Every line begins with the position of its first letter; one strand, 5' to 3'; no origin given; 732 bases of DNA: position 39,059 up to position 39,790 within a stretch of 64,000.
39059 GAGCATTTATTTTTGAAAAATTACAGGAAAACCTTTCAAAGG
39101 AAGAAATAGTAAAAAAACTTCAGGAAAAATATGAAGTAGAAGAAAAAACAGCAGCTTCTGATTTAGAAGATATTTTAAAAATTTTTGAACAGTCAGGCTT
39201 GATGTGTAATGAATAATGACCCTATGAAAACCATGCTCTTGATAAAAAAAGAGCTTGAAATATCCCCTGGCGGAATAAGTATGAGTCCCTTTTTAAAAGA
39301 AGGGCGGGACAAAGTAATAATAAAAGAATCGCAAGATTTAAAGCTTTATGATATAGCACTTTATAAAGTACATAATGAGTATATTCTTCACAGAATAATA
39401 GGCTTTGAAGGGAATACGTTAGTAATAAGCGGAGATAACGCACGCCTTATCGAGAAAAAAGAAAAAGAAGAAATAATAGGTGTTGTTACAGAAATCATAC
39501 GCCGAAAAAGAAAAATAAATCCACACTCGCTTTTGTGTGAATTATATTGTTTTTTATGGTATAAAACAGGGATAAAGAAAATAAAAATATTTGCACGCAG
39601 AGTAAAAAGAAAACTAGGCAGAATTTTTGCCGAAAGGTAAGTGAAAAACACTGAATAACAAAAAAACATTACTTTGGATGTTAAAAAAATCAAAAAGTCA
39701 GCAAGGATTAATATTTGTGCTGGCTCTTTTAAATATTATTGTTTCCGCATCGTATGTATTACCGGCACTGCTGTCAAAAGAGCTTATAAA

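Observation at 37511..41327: Five-gene operon (SLH wall-anchor protein, HPr-kinase-like P-loop protein, PqqD/RRE, Ser/His S26-type peptidase, ABC exporter): a RiPP-like cassette with no small precursor gene and no known core enzyme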

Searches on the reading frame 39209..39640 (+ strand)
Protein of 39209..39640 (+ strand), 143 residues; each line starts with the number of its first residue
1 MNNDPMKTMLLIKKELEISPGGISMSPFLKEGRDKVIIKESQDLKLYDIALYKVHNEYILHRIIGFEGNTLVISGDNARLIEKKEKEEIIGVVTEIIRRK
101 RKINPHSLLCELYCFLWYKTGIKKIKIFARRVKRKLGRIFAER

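Call 3: search_protein_families(library=pfam, proteins=[window:39209-39640:+], max_evalue=0.1)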
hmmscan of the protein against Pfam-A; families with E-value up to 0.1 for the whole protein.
window:39209-39640:+ (143 aa): 1 family
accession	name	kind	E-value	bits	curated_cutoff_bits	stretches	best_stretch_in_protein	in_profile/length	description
PF00717.28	Peptidase_S24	-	0.013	15.6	23.3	1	22-93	42-115/116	Peptidase S24-like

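Call 4: search_protein_families(library=ncbifam, proteins=[window:39209-39640:+], max_evalue=0.1)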
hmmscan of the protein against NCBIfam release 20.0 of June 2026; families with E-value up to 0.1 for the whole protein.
window:39209-39640:+ (143 aa): 4 families
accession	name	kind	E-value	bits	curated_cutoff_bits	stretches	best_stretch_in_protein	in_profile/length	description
TIGR02227.1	sigpep_I_bact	equivalog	4.8e-05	23.3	47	1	22-88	27-99/162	signal peptidase I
NF007621.2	PRK10276.1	subfamily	0.0031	17.5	110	1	22-98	36-115/115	translesion error-prone DNA polymerase V autoproteolytic subunit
NF003314.0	PRK04322.1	equivalog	0.028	14.5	126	0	27-94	45-111/117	peptidyl-tRNA hydrolase Pth2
NF045804.1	MethMoxRegMmoB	equivalog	0.041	14.1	245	1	67-140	25-97/136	methane monooxygenase regulator MmoB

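Call 35: find_homologous_proteins(query=window:39209-39640:+)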
Query window:39209-39640:+ (143 aa): 6 proteins with E <= 0.001 among 37 candidates.
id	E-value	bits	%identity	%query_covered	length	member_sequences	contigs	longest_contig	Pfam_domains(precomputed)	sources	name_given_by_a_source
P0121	5.4e-87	307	100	100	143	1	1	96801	-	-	-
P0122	2.0e-50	188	69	92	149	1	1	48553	-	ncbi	-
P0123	4.1e-13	68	38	85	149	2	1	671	-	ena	-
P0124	5.0e-10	58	39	80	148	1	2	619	-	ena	-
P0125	2.1e-9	56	37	80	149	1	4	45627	-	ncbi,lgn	-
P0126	7.6e-9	54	34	80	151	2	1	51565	-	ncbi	-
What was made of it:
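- Tried and rejected: The k-mer-filtered homology search for the 143-aa peptidase found only 6 proteins (call 35).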

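Call 39: search_solved_structures(query=A2, max_evalue=1, show_alignments=3)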
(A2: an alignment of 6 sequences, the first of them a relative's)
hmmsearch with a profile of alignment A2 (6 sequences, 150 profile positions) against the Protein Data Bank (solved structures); distinct sequences matched with E-value up to 1: 4.
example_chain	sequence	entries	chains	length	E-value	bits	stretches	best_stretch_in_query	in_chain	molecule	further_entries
4nv4_A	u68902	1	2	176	0.00095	22.2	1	18-83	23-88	Signal peptidase I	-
4wvh_A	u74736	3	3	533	0.1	15.6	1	19-91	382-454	Maltose-binding periplasmic protein,Signal peptidase IB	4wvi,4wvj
4me8_A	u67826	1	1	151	0.13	15.3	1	20-83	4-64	Signal peptidase I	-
4wvg_A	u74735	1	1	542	0.57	13.2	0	19-91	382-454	Maltose-binding periplasmic protein,Signal peptidase IB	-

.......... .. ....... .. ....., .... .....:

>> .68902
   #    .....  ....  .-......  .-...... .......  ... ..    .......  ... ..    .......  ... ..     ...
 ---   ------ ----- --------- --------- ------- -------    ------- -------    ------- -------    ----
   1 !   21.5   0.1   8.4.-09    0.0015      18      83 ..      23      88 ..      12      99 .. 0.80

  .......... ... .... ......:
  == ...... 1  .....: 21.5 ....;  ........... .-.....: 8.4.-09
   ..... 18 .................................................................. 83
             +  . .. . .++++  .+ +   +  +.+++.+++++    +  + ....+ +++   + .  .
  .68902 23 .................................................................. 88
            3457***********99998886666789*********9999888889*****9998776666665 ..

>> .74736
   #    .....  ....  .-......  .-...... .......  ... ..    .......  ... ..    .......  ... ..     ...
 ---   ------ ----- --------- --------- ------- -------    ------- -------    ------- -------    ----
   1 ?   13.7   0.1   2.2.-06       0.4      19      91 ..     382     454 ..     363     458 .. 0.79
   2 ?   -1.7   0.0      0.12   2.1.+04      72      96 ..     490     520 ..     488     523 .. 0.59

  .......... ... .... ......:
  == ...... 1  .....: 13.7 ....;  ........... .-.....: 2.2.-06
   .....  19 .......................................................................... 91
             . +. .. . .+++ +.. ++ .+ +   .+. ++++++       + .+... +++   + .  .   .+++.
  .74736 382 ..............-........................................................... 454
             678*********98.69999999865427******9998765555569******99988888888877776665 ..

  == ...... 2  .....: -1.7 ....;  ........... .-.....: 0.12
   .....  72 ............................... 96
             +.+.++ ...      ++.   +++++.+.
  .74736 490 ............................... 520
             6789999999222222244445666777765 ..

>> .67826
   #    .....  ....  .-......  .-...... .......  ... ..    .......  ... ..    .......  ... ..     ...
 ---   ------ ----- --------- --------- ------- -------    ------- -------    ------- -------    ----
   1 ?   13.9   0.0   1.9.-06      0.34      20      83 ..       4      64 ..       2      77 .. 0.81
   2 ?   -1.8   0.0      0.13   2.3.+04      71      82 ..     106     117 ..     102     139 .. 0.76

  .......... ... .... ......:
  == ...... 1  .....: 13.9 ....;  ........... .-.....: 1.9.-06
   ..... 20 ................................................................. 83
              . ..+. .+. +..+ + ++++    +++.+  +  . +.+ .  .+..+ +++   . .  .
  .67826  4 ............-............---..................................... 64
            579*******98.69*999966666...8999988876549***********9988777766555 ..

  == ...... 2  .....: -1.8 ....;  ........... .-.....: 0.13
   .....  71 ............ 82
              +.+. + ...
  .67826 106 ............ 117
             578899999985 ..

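Call 48: predict_structure(alignment_id=A2)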
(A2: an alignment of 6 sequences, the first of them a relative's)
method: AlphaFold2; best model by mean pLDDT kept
length: 143 residues; sequences in the alignment: 6
mean_pLDDT: 81.1   pTM: 0.71
mean pLDDT of the five models: 81.1, 79.8, 78.9, 73.4, 70.9
residues with pLDDT >= 90: 32; 70-90: 90; 50-70: 19; < 50: 2
segments of 3 or more residues with pLDDT < 50: none
pLDDT, mean of each block of 10 residues (from residue 1): 74 82 63 85 88 86 91 74 90 89 87 82 69 78 70
secondary structure, 60 per line:
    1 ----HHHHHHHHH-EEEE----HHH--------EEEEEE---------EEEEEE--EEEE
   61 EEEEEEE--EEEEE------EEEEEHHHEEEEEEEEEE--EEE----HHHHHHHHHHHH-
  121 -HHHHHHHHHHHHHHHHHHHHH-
elements in order: H5-13 E15-18 E34-39 E49-54 E57-67 E70-74 E81-85 E89-98 E101-103 H108-119 H122-142

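Call 52: fold_search(model_id=the predicted structure, library=pdb)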
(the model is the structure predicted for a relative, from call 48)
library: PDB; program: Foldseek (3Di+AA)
matches with E <= 10: 1090; with E <= 0.001: 0
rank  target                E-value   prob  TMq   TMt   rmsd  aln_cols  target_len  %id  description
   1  4wvg_A                1.7e-03  1.00  0.49  0.14   2.2       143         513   13  Crystal structure of the Type-I signal peptidase from Staphylococcus aureus (SpsB). (released 2015-09-23)
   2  1jhf_B                2.3e-03  1.00  0.46  0.57   3.0        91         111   16  LEXA G85D MUTANT (released 2001-09-19)
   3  8b0v_A                2.3e-03  1.00  0.44  0.50   3.2        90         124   18  Crystal structure of C-terminal domain of Pseudomonas aeruginosa LexA G91D mutant (released 2024-03-27)
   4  3k2z_B                2.6e-03  1.00  0.47  0.36   2.6        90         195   20  Crystal structure of a LexA protein from Thermotoga maritima (released 2010-10-06)
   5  4n31_B                2.9e-03  1.00  0.54  0.57   2.8       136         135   18  Structure and activity of Streptococcus pyogenes SipA: a signal peptidase homologue essential for pilus polymerisation (released 2014-08-20)
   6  7b5g_C                2.9e-03  1.00  0.45  0.49   3.3        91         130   16  Crystal structure of E.coli LexA in complex with nanobody NbSOS3(Nb14527) (released 2022-09-14)
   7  8gmt_A                3.2e-03  1.00  0.40  0.54   6.8       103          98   14  Structure of UmuD in complex with RecA filament (released 2022-12-21)
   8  1i4v_MODEL_1_A        3.6e-03  1.00  0.39  0.46   9.4       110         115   17  SOLUTION STRUCTURE OF THE UMUD' HOMODIMER (released 2001-08-22)
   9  1jhe_A                3.8e-03  1.00  0.47  0.54   2.9        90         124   17  LEXA L89P Q92W E152A K156A MUTANT (released 2001-09-19)
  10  1jhf_A                3.8e-03  1.00  0.44  0.34   3.3        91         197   16  LEXA G85D MUTANT (released 2001-09-19)
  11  1jhh_B                4.0e-03  1.00  0.46  0.54   3.0        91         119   15  LEXA S119A MUTANT (released 2001-09-19)
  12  6a2s_A                4.3e-03  1.00  0.47  0.63   2.8        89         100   15  Mycobacterium tuberculosis LexA C-domain S160A (released 2019-01-23)
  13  4n31_A                6.0e-03  1.00  0.54  0.54   3.4       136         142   17  Structure and activity of Streptococcus pyogenes SipA: a signal peptidase homologue essential for pilus polymerisation (released 2014-08-20)
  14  6a2r_A                6.4e-03  1.00  0.47  0.64   2.9        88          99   16  Mycobacterium tuberculosis LexA C-domain II (released 2019-01-23)
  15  7b5g_G                6.4e-03  1.00  0.45  0.49   3.3        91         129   16  Crystal structure of E.coli LexA in complex with nanobody NbSOS3(Nb14527) (released 2022-09-14)
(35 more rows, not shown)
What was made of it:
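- Checked: It matches signal peptidase I by sequence (4nv4, E 9.5e-4; call 39) and the S24/S26 fold (SpsB, LexA, SipA; call 52).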

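Call 96: search_protein_representatives(alignment_id=A2)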
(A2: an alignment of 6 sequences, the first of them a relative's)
Query: 6 sequences, 150 profile positions. Proteins with E-value up to 0.001 (for the whole library): 7660; up to 1e-10: 3132; up to 1e-30: 151. The best 150 are listed.
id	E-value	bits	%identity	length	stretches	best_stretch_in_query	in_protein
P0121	2.4e-55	202.7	-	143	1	1-145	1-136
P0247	1.9e-54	199.8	-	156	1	3-146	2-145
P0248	7.1e-49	181.7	-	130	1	3-119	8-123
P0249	1.9e-43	164.0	-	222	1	5-144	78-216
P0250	4.5e-43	162.8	-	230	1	3-146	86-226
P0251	1.5e-42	161.1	-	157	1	5-141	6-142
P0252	1.8e-41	157.6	-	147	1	1-121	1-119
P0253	2.0e-41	157.5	-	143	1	6-146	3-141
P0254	9.6e-41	155.3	-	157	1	4-145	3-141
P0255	1.0e-40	155.2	-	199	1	5-147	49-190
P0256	2.0e-40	154.2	-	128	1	1-90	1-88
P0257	2.6e-40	153.9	-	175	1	5-142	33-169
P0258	2.8e-40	153.8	-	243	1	4-145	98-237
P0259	4.9e-40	153.0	-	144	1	5-146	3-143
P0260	9.8e-40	152.0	-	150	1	5-146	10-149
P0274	2.1e-37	144.4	-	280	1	9-145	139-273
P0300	1.2e-34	135.5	-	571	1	5-144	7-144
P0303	1.7e-34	135.0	-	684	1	1-134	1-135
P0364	1.4e-31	125.6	-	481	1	5-136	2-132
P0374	3.1e-31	124.4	-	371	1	5-145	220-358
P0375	3.4e-31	124.3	-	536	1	5-147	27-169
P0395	1.0e-30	122.8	-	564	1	1-146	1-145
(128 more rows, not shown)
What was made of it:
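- Tried and rejected: The exhaustive profile search was needed (call 96).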

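Call 97: search_protein_families(library=pfam, proteins=[P0249, P0250, P0258, P0274, P0300, P0303, P0364, P0374, P0375, P0395], max_evalue=0.001)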
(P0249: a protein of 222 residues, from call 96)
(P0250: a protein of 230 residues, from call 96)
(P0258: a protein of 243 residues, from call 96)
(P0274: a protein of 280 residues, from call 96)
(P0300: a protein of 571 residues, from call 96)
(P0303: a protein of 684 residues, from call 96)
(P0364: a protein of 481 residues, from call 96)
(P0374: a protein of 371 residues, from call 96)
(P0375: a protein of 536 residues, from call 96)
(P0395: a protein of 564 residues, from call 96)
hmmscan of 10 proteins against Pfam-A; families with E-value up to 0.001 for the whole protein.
P0249 (222 aa): 0 families

P0250 (230 aa): 1 family
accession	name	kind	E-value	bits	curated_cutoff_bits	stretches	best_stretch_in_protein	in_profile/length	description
PF05402.18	PqqD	-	8.8e-05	23.2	23.4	1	16-80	3-62/67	Coenzyme PQQ synthesis protein D (PqqD)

P0258 (243 aa): 1 family
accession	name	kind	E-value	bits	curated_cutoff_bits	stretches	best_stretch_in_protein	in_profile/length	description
PF05402.18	PqqD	-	1e-11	45.4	23.4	1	15-83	1-66/67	Coenzyme PQQ synthesis protein D (PqqD)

P0274 (280 aa): 1 family
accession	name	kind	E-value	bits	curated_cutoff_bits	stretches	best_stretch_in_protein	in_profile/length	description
PF00932.25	LTD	-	1.6e-05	25.6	34.3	1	16-92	23-103/109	Lamin Tail Domain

P0300 (571 aa): 1 family
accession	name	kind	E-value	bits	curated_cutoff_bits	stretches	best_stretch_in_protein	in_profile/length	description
PF14907.12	NTP_transf_5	-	1.5e-37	130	31.2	1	203-457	2-245/249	Uncharacterised nucleotidyltransferase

P0303 (684 aa): 6 families
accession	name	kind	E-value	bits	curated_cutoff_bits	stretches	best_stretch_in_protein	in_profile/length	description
PF00664.28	ABC_membrane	-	6.4e-29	101.9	28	1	161-430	2-274/274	ABC transporter transmembrane region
PF00005.33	ABC_tran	-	3.2e-25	89.8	25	1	489-637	1-137/137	ABC transporter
PF02463.25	SMC_N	-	2.1e-06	27.8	40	1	616-679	148-212/220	RecF/RecN/SMC N terminal domain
PF13401.12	AAA_22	-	6.9e-06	26.8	27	1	501-658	7-117/130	AAA domain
PF13304.12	AAA_21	-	6.5e-05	23.6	27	0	503-522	3-22/304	AAA domain, putative AbiEii toxin, Type IV TA system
PF06472.20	ABC_membrane_2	-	0.00038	20.4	24.4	1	155-381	12-245/269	ABC transporter transmembrane region 2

P0364 (481 aa): 1 family
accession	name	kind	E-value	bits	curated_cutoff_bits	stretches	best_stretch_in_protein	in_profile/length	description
PF14397.11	ATPgrasp_ST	-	7.4e-38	130.8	31.4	1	262-476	41-274/278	Sugar-transfer associated ATP-grasp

P0374 (371 aa): 0 families

P0375 (536 aa): 2 families
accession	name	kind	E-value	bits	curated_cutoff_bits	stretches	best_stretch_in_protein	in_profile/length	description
PF00664.28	ABC_membrane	-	2.2e-32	113.3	28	1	206-458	15-270/274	ABC transporter transmembrane region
PF06472.20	ABC_membrane_2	-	7e-09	35.9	24.4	1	187-372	12-201/269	ABC transporter transmembrane region 2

P0395 (564 aa): 1 family
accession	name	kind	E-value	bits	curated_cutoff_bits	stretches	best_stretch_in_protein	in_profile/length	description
PF14907.12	NTP_transf_5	-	4.5e-39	135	31.2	1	202-446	3-249/249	Uncharacterised nucleotidyltransferase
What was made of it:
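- It is fused to RRE or NTP_transf_5 in other organisms (call 97).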
